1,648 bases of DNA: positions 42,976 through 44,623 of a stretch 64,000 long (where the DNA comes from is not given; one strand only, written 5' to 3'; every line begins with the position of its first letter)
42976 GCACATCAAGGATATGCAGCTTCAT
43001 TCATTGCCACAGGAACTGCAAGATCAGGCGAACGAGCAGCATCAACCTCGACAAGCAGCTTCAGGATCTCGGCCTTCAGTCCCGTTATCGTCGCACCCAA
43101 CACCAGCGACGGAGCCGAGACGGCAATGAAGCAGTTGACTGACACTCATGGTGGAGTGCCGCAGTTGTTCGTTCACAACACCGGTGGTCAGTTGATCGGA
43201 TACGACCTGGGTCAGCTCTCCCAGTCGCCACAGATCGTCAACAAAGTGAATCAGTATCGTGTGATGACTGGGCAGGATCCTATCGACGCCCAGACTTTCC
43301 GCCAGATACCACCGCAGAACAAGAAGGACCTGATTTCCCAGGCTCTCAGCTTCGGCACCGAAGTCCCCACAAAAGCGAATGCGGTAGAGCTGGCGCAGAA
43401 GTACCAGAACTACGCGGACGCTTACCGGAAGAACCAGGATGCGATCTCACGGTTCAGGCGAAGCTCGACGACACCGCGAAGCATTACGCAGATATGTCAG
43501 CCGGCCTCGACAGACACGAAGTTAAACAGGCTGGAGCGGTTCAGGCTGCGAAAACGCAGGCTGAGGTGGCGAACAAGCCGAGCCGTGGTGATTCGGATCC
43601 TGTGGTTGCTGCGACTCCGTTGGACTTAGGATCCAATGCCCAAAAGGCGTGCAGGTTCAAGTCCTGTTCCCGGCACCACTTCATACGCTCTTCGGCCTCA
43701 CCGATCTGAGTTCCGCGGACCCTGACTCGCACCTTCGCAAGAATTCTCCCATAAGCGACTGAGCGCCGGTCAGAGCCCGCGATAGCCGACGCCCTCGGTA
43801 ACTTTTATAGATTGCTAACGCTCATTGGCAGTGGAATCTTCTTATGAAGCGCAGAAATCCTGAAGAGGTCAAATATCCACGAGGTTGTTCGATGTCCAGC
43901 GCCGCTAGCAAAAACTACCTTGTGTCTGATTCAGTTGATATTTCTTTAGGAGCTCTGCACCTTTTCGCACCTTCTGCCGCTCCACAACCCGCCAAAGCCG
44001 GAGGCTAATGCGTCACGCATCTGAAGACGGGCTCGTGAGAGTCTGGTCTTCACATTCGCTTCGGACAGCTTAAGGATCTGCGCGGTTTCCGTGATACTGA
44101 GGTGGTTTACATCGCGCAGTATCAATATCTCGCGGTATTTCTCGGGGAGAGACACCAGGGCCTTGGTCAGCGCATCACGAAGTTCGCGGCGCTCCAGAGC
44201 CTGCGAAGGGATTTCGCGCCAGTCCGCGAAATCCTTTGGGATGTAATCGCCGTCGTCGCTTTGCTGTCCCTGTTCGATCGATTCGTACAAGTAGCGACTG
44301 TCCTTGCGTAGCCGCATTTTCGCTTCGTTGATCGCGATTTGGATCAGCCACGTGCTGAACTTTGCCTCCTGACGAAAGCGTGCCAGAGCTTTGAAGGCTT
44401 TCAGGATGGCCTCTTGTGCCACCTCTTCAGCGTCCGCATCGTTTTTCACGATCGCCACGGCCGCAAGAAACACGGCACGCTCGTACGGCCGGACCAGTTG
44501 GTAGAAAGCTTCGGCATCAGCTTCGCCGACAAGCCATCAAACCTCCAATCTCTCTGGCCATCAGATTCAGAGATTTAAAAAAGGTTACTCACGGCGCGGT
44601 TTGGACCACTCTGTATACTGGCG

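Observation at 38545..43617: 5,073-bp phage-like ORFan block inserted cleanly into the D-stem of the tRNA, with no target duplication, terminal repeats or recombinase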

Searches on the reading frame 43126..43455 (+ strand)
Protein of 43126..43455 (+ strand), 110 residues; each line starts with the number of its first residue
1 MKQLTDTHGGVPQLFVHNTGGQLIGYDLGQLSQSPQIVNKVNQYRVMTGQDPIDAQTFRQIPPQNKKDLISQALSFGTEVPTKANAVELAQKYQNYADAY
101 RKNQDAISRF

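Call 19: find_related_loci(query=window:43126-43455:+, collection=viral_contigs, flank=10000)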
Query window:43126-43455:+ (110 aa) in viral_contigs; peptide patterns used: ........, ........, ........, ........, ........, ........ (x = any residue, [..] = any of these).
5 stretches matched a pattern, but none encodes a relative of the query by tblastn (E <= 1e-3).

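Call 65: search_protein_representatives(protein=window:43126-43455:+)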
Query: 110 residues. Proteins with E-value up to 0.001 (for the whole library): 55; up to 1e-10: 26; up to 1e-30: 1. The best 55 are listed.
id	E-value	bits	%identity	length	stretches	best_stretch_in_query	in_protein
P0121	1.9e-66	237.0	100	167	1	1-110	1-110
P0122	9.7e-20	87.0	45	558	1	2-103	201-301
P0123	3.9e-19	85.0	48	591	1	2-96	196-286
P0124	4.0e-19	85.0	45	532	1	2-102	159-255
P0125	6.1e-19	84.4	42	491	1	2-106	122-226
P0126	5.3e-18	81.4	42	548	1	2-102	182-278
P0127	2.5e-17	79.2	47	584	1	2-97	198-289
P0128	5.7e-17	78.1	44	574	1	2-106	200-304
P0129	9.7e-17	77.3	41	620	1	2-100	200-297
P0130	3.7e-16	75.5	40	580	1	1-106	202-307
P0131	2.3e-15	72.9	41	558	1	2-106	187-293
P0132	3.8e-15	72.2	44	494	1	3-106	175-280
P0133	2.6e-14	69.5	43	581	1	2-100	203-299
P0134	3.2e-14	69.3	40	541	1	1-100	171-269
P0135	3.2e-14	69.3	41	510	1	2-97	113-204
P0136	3.3e-14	69.2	39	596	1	2-110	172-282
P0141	7.0e-13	65.0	38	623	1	2-103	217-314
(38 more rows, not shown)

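Call 66: search_protein_families(library=phrogs, max_evalue=0.001, proteins=[P0122, P0123, P0124, P0125, P0126, P0129, P0136, P0141])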
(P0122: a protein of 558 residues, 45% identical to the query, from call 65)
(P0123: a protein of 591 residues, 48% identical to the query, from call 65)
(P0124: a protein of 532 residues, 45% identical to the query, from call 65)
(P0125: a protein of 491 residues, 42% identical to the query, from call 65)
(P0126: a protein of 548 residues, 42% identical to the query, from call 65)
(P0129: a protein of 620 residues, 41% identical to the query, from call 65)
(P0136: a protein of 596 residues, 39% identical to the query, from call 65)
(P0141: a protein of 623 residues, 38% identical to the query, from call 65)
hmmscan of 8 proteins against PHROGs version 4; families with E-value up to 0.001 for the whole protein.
P0122 (558 aa): 0 families

P0123 (591 aa): 0 families

P0124 (532 aa): 0 families

P0125 (491 aa): 0 families

P0126 (548 aa): 0 families

P0129 (620 aa): 0 families

P0136 (596 aa): 0 families

P0141 (623 aa): 0 families

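Call 67: search_protein_families(library=pfam, max_evalue=0.001, proteins=[P0122, P0123, P0124, P0125, P0126, P0129, P0136, P0141])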
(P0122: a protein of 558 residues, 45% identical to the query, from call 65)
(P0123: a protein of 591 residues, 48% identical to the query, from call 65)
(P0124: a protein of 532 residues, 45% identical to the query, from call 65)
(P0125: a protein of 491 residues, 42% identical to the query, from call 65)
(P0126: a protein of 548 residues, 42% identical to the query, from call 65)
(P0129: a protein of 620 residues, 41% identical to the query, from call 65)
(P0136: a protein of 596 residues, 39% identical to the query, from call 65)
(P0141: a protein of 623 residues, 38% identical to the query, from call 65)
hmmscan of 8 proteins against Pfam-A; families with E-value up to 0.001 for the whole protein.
P0122 (558 aa): 0 families

P0123 (591 aa): 0 families

P0124 (532 aa): 0 families

P0125 (491 aa): 0 families

P0126 (548 aa): 0 families

P0129 (620 aa): 0 families

P0136 (596 aa): 0 families

P0141 (623 aa): 0 families

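Call 70: find_encoding_contigs(protein=P0128, flank=10000, max_places=4)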
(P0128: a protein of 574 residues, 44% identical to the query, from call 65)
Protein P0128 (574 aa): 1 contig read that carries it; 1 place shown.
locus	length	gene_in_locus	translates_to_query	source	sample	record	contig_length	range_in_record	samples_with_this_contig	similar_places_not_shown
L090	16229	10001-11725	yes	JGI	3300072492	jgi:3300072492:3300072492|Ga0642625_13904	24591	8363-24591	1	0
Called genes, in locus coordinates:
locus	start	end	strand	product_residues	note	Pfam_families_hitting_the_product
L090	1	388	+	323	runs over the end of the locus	-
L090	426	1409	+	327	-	PF25209:Phage_capsid_4 (weak)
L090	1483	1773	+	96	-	-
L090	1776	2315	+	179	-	-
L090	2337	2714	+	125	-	-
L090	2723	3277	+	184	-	PF02945:Endonuclease_7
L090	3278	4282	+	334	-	PF24175:SU10_adaptor (weak)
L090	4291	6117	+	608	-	-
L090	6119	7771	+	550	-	-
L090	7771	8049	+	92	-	-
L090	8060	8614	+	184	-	PF00782:DSPc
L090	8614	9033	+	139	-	-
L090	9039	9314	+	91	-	-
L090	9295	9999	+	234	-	-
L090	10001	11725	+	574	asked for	-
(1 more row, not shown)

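Call 73: find_related_loci(query=A1, collection=viral_contigs, flank=10000)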
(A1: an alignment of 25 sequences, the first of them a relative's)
Query A1 (574 aa) in viral_contigs; peptide patterns used: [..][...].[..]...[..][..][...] (x = any residue, [..] = any of these).
10 stretches matched a pattern; 3 encode a relative of the query (tblastn E <= 1e-3); 3 distinct loci.
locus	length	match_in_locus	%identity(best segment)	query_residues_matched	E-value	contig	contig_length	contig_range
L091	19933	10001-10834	41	63-346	8e-54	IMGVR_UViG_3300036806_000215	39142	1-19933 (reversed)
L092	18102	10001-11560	28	38-546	6e-44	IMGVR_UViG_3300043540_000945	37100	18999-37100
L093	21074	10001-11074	34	67-400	1e-43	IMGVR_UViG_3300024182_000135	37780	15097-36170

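Call 78: search_protein_families(library=pfam, max_evalue=0.001, proteins=[L091:18477-19661:-, L091:13391-16192:+, L091:11524-12330:+, L091:8504-9448:+, L091:5374-7692:+, L091:3521-5377:+, L091:2525-3517:+, L091:1585-2115:+, L091:229-1215:+, L091:17301-17714:+])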
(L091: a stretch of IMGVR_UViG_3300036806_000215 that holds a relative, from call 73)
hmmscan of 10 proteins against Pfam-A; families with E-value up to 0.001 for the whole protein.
L091:18477-19661:- (394 aa): 1 family
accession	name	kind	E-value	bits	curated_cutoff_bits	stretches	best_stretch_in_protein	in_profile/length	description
PF00589.27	Phage_integrase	-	4.7e-24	85.5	27.1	1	215-375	6-168/172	Phage integrase family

L091:13391-16192:+ (933 aa): 0 families

L091:11524-12330:+ (268 aa): 0 families

L091:8504-9448:+ (314 aa): 0 families

L091:5374-7692:+ (772 aa): 0 families

L091:3521-5377:+ (618 aa): 0 families

L091:2525-3517:+ (330 aa): 1 family
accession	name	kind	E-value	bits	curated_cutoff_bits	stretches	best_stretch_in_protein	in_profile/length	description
PF24175.2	SU10_adaptor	-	1.2e-07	32.8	27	1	201-313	77-187/194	SU10 adaptor protein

L091:1585-2115:+ (176 aa): 0 families

L091:229-1215:+ (328 aa): 0 families

L091:17301-17714:+ (137 aa): 0 families

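Call 81: find_encoding_contigs(protein=P0123, flank=10000, max_places=3)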
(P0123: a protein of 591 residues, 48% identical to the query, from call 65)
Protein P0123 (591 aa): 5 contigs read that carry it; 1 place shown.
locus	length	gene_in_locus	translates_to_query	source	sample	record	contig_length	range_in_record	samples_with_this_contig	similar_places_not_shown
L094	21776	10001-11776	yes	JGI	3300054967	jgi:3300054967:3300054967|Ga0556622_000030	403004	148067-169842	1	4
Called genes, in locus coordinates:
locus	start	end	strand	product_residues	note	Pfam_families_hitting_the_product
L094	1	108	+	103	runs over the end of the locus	-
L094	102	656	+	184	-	-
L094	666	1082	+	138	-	-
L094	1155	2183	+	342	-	PF24175:SU10_adaptor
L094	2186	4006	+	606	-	-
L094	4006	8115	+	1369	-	PF07691:PA14, PF10528:GLEYA, PF02839:CBM_5_12 (weak)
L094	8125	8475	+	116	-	-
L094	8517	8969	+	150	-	-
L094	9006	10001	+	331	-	-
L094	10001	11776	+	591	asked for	-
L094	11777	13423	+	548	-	-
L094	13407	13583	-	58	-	-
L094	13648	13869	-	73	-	-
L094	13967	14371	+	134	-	-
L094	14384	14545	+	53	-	-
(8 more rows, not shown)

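Call 82: find_encoding_contigs(protein=P0126, flank=10000, max_places=3)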
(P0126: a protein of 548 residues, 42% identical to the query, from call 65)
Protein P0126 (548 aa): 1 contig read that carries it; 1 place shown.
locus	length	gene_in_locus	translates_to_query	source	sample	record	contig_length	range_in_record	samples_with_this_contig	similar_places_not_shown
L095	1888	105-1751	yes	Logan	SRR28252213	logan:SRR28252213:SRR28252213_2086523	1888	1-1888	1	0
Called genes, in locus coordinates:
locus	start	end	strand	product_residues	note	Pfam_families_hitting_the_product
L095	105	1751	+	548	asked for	-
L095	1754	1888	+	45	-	?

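Call 89: search_dna_similar(query=P0128, collection=phages, mode=protein, max_evalue=0.001, max_rows=15)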
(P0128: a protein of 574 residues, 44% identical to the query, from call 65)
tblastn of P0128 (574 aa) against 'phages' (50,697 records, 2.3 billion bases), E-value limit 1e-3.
No match.

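Call 98: predict_structure(alignment_id=A1)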
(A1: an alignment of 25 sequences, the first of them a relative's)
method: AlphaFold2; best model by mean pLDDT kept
length: 574 residues; sequences in the alignment: 25
mean_pLDDT: 66.1   pTM: 0.46
mean pLDDT of the five models: 66.1, 64.2, 59.9, 59.5, 58.4
residues with pLDDT >= 90: 135; 70-90: 129; 50-70: 136; < 50: 174
segments of 3 or more residues with pLDDT < 50: 1-31, 33-40, 44-112, 339-341, 343-347, 427-435, 448-452, 458-461, 463-470, 549-574
pLDDT, mean of each block of 10 residues (from residue 1): 42 37 37 39 42 34 32 39 31 31 40 55 56 79 82 87 92 94 95 86 90 95 96 95 95 97 95 93 88 96 95 94 81 57 50 69 83 71 70 85 69 56 51 49 52 48 46 59 70 67 73 62 73 61 53 33 32 36
secondary structure, 60 per line:
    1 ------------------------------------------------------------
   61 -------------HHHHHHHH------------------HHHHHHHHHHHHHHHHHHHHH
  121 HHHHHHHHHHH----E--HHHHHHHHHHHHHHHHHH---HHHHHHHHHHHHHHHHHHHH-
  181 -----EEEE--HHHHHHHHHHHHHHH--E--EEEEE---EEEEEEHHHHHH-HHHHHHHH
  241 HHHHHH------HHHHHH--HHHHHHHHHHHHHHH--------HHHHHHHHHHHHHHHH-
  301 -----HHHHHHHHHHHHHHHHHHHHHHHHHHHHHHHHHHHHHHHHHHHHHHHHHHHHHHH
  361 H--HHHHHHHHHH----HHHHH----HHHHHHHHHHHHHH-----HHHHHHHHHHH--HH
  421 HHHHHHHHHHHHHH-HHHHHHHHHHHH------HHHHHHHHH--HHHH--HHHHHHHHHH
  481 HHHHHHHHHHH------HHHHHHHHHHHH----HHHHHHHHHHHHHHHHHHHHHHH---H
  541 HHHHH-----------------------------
elements in order: H74-81 H100-131 H139-156 H160-179 E186-189 H192-206 E212-216 E220-225 H226-231 H233-246 H253-258 H261-275 H284-299 H306-361 H364-373 H378-382 H387-400 H406-416 H419-434 H436-447 H454-462 H465-468 H471-491 H498-509 H514-536 H540-545

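Call 100: fold_search(model_id=the predicted structure, library=viral)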
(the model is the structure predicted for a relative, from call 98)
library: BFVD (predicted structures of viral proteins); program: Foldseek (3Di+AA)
matches with E <= 10: 245; with E <= 0.001: 0
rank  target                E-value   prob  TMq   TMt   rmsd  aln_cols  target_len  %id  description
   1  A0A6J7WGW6            5.9e-03  0.96  0.21  0.24  41.4       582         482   14  Uncharacterized protein [uncultured Caudovirales phage]
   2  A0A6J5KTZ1            1.3e-02  0.96  0.22  0.25  57.0       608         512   16  Uncharacterized protein [uncultured Caudovirales phage]
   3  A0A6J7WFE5            1.8e-02  0.97  0.24  0.28  32.2       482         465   16  Uncharacterized protein [uncultured Caudovirales phage]
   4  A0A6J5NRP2            2.1e-02  0.54  0.13  0.16  28.7       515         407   12  Uncharacterized protein [uncultured Caudovirales phage]
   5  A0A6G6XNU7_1          3.3e-02  0.21  0.09  0.05  47.2       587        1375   12  (no name in the UniProt tables at hand)
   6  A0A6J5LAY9            4.4e-02  0.15  0.09  0.05  57.4       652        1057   14  Uncharacterized protein [uncultured Caudovirales phage]
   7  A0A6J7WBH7            1.5e-01  0.35  0.17  0.19  38.7       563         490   13  Uncharacterized protein [uncultured Caudovirales phage]
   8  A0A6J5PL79            1.5e-01  0.12  0.11  0.08  37.4       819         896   13  Uncharacterized protein [uncultured Caudovirales phage]
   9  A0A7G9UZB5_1          1.5e-01  0.12  0.10  0.06  41.1       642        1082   13  Tape measure protein [Gordonia Phage Sephiroth]
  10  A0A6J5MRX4            1.7e-01  0.10  0.09  0.08  32.2       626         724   12  LT_GEWL domain containing protein [uncultured Caudovirales phage]
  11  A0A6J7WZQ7            1.9e-01  0.47  0.18  0.15  34.6       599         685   14  Uncharacterized protein [uncultured Caudovirales phage]
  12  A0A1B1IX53            2.1e-01  0.54  0.17  0.20  21.8       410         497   13  (no name in the UniProt tables at hand)
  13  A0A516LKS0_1          2.2e-01  0.16  0.12  0.06  36.5       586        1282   12  (no name in the UniProt tables at hand)
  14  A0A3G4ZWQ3            2.2e-01  0.13  0.11  0.14  25.4       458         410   10  Uncharacterized protein [Edafosvirus sp.]
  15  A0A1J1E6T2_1          2.2e-01  0.11  0.11  0.07  66.6       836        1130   10  (no name in the UniProt tables at hand)
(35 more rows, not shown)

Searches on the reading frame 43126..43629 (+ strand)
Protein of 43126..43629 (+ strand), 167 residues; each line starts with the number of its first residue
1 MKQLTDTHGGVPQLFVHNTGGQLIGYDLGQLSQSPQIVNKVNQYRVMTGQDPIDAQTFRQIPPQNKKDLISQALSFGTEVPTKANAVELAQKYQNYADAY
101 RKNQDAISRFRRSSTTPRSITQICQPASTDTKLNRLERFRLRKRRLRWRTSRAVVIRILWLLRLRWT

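Call 17: search_protein_families(library=pfam, max_evalue=0.01, proteins=[window:43126-43629:+])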
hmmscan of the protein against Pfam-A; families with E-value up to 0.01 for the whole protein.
window:43126-43629:+ (167 aa): 0 families

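Call 18: search_protein_families(library=phrogs, max_evalue=0.01, proteins=[window:43126-43629:+])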
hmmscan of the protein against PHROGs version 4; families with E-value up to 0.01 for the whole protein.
window:43126-43629:+ (167 aa): 0 families

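Call 68: find_encoding_contigs(protein=window:43126-43629:+, flank=10000, max_places=6)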
Protein window:43126-43629:+ (167 aa): no gene with exactly this product is on record in the collection.

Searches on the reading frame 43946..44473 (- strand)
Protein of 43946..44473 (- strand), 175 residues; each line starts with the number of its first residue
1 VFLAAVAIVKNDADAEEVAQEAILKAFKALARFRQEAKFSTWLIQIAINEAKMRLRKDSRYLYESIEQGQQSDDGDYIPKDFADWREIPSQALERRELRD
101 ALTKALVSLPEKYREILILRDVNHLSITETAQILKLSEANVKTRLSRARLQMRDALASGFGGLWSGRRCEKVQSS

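Call 23: search_protein_families(library=pfam, max_evalue=0.001, proteins=[window:43946-44473:-])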
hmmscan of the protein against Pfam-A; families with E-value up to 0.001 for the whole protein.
window:43946-44473:- (175 aa): 4 families
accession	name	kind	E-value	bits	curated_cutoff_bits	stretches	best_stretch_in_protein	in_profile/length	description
PF08281.18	Sigma70_r4_2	-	9.7e-17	60.8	25.7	1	100-152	2-54/54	Sigma-70, region 4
PF04542.20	Sigma70_r2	-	1.3e-14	54.2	24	1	6-60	14-70/71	Sigma-70 region 2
PF04545.22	Sigma70_r4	-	1.5e-09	37.6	24.1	1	105-153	1-49/50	Sigma-70, region 4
PF07638.17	Sigma70_ECF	-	3.3e-05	24.3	21.1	1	90-156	118-183/185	ECF sigma factor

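Call 24: find_encoding_contigs(protein=window:43946-44473:-, flank=10000, max_places=6)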
Protein window:43946-44473:- (175 aa): no gene with exactly this product is on record in the collection.
